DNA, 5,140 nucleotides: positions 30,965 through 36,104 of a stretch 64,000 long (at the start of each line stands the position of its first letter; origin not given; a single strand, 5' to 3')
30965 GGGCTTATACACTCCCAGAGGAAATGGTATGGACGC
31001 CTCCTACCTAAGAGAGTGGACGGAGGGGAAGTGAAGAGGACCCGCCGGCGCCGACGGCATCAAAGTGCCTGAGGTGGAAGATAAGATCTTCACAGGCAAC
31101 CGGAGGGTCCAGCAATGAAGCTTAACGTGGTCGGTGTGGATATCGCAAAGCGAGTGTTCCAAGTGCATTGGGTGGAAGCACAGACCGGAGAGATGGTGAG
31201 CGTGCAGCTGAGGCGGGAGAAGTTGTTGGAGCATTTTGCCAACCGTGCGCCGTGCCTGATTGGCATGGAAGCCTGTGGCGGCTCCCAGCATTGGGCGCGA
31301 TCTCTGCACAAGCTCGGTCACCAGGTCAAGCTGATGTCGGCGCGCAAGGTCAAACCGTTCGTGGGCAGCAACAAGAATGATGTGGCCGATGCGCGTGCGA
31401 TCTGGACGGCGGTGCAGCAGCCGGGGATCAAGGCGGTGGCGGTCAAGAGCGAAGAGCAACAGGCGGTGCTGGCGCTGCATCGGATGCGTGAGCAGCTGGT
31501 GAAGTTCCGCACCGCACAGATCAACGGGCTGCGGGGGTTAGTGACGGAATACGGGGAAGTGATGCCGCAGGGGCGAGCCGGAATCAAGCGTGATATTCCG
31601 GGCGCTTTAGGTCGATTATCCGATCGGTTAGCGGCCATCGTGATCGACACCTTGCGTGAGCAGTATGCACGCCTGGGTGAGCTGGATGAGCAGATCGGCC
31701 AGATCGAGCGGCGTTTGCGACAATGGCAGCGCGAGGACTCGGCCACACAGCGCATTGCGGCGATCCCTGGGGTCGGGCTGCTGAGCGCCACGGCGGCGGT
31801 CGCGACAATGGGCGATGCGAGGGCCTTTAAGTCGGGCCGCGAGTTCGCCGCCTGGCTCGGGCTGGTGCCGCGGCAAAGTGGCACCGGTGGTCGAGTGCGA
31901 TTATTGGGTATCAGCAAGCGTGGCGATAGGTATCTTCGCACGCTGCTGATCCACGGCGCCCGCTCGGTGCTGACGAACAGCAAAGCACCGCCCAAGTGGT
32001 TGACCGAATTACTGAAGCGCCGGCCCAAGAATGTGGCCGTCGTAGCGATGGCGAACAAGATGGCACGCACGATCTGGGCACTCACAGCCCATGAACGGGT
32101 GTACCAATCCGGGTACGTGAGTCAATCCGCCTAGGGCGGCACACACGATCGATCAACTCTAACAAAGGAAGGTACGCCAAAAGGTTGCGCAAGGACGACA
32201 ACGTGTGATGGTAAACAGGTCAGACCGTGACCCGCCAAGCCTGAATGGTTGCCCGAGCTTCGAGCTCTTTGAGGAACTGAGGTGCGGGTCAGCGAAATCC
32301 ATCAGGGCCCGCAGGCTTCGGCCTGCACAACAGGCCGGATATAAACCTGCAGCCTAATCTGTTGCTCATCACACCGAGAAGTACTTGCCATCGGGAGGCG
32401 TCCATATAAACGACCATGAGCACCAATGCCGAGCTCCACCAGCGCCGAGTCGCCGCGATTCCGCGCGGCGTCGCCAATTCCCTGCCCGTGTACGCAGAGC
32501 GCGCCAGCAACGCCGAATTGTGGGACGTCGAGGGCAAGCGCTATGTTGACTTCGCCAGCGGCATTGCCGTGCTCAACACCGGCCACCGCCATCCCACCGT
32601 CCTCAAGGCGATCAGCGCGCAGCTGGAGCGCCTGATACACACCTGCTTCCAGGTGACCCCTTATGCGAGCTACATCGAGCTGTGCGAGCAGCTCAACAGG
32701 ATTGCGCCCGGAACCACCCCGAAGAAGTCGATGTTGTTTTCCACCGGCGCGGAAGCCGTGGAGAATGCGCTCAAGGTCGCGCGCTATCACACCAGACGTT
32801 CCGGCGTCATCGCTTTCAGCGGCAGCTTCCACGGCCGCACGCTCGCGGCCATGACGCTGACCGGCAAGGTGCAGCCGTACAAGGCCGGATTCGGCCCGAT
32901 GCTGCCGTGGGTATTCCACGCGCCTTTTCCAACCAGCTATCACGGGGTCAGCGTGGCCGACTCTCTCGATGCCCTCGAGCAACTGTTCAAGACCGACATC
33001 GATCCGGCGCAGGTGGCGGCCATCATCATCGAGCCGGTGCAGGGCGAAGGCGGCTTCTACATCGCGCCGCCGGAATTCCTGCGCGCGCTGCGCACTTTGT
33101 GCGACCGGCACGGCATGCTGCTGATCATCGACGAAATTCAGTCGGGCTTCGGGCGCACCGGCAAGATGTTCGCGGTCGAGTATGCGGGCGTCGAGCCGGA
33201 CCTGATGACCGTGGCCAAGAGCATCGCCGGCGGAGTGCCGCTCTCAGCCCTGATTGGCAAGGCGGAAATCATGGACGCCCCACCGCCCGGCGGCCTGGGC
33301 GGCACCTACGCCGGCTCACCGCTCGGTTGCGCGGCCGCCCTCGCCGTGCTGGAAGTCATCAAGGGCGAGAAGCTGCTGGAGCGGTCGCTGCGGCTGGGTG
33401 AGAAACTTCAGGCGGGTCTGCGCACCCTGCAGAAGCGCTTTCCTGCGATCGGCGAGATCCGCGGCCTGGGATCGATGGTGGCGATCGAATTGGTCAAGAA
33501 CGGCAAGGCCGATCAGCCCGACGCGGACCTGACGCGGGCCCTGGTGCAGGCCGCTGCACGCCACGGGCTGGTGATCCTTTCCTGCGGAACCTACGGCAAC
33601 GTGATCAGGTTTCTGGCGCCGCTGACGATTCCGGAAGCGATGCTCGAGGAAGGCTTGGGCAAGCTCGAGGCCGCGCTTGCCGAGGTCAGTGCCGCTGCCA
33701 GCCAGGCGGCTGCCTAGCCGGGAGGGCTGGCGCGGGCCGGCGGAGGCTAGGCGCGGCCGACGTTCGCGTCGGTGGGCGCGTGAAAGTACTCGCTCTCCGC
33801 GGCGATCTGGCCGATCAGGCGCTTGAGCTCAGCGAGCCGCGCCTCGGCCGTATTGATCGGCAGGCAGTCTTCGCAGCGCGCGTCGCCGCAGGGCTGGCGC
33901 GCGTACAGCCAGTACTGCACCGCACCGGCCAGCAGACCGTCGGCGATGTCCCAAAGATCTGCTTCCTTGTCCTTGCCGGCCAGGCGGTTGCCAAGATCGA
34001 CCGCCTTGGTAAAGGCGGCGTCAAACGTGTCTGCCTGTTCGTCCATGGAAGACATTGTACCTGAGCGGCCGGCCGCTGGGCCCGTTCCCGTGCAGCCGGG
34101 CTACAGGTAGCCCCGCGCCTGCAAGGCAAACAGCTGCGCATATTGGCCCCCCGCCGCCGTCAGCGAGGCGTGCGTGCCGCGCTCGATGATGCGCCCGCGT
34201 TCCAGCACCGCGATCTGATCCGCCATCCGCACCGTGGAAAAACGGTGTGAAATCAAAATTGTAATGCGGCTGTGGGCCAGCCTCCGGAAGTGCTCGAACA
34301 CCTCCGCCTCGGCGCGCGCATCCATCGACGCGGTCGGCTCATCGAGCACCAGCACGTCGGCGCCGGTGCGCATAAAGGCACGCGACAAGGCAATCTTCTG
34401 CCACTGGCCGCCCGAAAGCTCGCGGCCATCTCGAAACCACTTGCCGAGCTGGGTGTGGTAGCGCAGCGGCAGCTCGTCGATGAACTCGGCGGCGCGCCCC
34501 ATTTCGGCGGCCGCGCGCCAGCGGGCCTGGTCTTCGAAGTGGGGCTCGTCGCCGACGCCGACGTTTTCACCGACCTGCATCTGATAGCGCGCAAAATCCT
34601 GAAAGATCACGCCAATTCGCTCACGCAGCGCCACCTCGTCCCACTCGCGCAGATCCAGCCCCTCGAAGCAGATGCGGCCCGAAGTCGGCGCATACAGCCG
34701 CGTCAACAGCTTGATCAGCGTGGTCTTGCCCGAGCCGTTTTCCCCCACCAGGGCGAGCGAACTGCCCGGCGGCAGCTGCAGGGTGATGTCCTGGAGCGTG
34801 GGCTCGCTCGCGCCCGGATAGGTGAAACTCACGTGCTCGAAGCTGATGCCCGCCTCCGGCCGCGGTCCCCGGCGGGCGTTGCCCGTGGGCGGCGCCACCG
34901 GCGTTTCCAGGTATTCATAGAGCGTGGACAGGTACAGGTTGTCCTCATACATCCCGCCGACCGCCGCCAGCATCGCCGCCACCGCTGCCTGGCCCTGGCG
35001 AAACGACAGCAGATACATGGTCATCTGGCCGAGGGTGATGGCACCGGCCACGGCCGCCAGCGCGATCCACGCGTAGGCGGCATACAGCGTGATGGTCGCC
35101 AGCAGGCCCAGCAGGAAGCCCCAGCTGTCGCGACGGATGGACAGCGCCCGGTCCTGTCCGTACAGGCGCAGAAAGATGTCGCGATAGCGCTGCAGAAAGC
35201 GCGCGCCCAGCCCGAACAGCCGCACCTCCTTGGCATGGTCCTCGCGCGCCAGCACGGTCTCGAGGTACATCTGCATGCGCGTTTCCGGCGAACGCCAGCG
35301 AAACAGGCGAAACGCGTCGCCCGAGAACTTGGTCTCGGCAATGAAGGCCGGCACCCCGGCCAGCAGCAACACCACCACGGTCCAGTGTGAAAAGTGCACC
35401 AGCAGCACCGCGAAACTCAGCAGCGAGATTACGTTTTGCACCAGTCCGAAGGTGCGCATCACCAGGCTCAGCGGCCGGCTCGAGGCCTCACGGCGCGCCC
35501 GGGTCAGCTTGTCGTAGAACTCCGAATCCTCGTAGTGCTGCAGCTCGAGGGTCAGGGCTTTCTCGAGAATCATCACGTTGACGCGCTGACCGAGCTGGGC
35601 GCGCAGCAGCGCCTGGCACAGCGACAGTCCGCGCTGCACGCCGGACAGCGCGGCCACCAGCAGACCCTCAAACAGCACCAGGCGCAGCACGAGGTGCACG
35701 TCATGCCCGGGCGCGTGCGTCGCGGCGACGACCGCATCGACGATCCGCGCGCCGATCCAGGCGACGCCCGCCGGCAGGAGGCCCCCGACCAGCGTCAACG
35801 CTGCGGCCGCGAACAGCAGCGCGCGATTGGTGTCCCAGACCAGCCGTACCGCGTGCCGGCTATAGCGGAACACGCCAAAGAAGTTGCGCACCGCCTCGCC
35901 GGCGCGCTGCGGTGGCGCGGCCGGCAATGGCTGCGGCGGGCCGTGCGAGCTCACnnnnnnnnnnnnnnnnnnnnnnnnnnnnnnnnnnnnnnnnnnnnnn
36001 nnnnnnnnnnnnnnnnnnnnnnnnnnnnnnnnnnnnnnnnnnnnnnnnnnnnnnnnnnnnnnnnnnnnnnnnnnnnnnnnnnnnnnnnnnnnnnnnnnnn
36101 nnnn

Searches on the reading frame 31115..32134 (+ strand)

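Call 73: search_protein_families(library=pfam, proteins=[window:31115-32134:+], max_evalue=0.00001)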
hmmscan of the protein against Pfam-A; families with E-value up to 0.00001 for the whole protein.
window:31115-32134:+ (339 aa): 2 families
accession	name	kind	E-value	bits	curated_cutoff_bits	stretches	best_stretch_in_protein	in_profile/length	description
PF02371.22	Transposase_20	-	1.6e-21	76.9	21.3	1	212-288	2-77/87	Transposase IS116/IS110/IS902 family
PF01548.23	DEDD_Tnp_IS110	-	6e-14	52.5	29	1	6-146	1-153/155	Transposase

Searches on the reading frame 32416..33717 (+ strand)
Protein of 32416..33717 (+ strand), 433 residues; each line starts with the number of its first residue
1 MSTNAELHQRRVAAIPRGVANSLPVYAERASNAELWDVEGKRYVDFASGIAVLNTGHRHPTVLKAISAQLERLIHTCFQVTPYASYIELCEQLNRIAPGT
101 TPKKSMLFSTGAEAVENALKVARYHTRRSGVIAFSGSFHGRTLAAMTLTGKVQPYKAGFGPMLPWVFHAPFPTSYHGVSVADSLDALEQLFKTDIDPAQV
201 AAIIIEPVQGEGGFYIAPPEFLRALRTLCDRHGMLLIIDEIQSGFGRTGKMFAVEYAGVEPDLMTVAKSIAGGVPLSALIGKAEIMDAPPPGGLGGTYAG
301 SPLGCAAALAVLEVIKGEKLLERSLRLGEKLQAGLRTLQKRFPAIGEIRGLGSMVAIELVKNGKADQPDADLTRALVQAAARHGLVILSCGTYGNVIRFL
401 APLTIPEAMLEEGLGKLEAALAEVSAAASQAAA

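Call 73: search_protein_families(library=pfam, proteins=[window:32416-33717:+], max_evalue=0.00001)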
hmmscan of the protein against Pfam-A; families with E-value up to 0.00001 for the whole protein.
window:32416-33717:+ (433 aa): 2 families
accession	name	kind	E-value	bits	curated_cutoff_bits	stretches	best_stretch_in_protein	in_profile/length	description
PF00202.27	Aminotran_3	-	2.2e-132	442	30.5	1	21-421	8-403/403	Aminotransferase class-III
PF00155.27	Aminotran_1_2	-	1.8e-06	27.9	19.7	0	216-264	162-210/361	Aminotransferase class I and II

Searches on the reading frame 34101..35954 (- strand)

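Call 73: search_protein_families(library=pfam, proteins=[window:34101-35954:-], max_evalue=0.00001)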
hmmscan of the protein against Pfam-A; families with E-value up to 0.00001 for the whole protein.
window:34101-35954:- (617 aa): 2 families
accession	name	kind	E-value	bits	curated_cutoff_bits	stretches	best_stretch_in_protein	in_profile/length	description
PF00005.33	ABC_tran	-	3e-30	106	25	1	387-542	1-137/137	ABC transporter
PF13304.12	AAA_21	-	1.2e-06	29.2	27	0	401-420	3-22/304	AAA domain, putative AbiEii toxin, Type IV TA system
